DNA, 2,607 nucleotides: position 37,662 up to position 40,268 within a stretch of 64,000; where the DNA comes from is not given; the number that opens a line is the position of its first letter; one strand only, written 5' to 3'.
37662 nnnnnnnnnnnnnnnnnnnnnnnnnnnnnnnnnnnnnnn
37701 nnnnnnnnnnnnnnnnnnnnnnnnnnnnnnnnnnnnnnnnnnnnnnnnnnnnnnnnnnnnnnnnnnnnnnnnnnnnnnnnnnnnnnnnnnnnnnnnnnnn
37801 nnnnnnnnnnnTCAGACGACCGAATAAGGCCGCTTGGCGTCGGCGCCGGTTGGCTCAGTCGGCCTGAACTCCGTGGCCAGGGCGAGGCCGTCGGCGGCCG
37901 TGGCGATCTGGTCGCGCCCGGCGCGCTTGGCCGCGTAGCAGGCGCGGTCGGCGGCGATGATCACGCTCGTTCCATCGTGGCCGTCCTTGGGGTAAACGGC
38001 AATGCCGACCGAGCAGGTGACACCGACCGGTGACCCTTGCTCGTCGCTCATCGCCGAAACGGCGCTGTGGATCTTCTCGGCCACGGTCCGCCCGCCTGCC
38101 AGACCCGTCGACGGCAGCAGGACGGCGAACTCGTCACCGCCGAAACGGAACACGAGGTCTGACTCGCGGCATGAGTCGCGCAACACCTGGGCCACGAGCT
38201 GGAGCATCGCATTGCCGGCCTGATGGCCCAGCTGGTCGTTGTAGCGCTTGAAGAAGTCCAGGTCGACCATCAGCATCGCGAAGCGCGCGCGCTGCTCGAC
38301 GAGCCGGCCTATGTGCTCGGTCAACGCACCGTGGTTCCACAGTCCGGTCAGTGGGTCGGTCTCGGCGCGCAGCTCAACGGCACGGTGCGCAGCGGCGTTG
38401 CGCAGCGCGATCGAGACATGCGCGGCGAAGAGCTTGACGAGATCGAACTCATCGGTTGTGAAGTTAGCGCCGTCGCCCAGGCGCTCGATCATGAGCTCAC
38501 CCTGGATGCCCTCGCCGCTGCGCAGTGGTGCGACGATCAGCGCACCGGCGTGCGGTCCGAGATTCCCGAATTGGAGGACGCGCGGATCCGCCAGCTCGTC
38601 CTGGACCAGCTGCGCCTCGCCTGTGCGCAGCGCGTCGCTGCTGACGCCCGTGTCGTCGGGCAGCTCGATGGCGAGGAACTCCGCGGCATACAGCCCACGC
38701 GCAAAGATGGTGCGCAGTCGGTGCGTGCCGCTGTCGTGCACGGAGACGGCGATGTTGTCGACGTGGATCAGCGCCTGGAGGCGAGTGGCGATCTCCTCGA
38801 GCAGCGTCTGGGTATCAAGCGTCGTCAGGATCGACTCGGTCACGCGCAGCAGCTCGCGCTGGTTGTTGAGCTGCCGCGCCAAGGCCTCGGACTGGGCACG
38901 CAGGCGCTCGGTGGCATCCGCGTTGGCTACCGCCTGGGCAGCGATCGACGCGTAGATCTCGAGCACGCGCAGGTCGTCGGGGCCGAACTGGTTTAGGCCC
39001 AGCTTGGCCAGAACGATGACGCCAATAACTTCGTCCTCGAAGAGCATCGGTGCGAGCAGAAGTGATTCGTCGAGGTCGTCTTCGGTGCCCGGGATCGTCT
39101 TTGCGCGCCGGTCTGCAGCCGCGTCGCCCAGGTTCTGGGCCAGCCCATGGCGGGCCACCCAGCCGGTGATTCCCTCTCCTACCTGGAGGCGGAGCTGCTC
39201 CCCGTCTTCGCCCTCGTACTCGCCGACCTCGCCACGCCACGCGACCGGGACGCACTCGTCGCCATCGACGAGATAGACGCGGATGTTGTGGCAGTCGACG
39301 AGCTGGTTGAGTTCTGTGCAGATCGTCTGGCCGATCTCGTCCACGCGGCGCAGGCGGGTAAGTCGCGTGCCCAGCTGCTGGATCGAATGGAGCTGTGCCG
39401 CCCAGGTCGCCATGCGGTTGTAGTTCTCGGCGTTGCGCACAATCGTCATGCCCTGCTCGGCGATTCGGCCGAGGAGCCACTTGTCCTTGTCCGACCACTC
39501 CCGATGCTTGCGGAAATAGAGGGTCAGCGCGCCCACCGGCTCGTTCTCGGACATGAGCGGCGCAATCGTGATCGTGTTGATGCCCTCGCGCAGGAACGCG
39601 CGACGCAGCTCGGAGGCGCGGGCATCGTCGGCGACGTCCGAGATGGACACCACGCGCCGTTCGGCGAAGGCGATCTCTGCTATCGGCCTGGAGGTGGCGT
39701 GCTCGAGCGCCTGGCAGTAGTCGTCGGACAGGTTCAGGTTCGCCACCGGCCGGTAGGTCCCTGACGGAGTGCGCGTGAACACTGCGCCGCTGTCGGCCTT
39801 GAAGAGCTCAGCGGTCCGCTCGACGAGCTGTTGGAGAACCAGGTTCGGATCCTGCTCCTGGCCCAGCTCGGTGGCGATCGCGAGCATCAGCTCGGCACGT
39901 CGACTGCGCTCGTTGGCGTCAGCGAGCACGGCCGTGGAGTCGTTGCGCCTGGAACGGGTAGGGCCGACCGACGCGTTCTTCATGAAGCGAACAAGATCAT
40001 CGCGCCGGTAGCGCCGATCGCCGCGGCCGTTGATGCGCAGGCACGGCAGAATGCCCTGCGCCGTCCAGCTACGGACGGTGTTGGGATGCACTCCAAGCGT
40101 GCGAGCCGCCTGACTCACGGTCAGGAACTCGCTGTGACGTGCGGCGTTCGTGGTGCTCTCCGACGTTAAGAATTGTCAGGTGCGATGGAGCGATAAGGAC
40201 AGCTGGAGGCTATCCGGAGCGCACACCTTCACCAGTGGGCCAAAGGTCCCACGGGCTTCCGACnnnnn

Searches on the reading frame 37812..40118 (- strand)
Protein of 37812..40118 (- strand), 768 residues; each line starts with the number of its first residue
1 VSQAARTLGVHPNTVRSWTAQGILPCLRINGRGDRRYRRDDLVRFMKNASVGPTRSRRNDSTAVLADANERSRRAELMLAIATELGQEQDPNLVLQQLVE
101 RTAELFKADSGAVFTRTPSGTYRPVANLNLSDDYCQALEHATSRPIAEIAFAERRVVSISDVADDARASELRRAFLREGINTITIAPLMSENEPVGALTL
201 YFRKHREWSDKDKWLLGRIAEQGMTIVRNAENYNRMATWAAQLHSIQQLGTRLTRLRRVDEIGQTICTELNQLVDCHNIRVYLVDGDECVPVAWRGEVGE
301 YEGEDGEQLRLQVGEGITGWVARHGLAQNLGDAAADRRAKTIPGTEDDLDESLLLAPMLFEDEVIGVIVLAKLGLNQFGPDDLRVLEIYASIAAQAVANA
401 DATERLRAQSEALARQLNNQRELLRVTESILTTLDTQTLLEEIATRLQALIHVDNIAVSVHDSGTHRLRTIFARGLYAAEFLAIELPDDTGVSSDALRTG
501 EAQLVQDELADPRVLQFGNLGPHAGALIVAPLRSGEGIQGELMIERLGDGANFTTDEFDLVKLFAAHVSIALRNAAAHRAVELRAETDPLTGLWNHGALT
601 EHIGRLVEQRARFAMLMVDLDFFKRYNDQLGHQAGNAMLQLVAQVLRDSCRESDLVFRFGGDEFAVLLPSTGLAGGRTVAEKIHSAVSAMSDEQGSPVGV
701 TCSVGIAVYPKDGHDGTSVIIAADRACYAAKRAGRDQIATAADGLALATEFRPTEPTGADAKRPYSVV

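Call 60: search_protein_families(library=pfam, proteins=[window:37812-40118:-], max_evalue=0.00001)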
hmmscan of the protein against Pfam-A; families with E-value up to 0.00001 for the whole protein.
window:37812-40118:- (768 aa): 6 families
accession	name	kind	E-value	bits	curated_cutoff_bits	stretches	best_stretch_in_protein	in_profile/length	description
PF00990.26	GGDEF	-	5.1e-43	147.1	23.8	1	585-737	1-161/161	Diguanylate cyclase, GGDEF domain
PF13185.12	GAF_2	-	1.7e-39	135.6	28.6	3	259-397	4-135/136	GAF domain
PF01590.32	GAF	-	2e-38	132.4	22.4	3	91-222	2-128/133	GAF domain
PF13492.12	GAF_3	-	8.1e-29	101.1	27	3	259-399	2-129/129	GAF domain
PF12728.13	HTH_17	-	7.4e-10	39.4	27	1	2-48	5-49/51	Helix-turn-helix domain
PF13411.12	MerR_1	-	1.5e-09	38.3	21.6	1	1-45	3-46/69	MerR HTH family regulatory protein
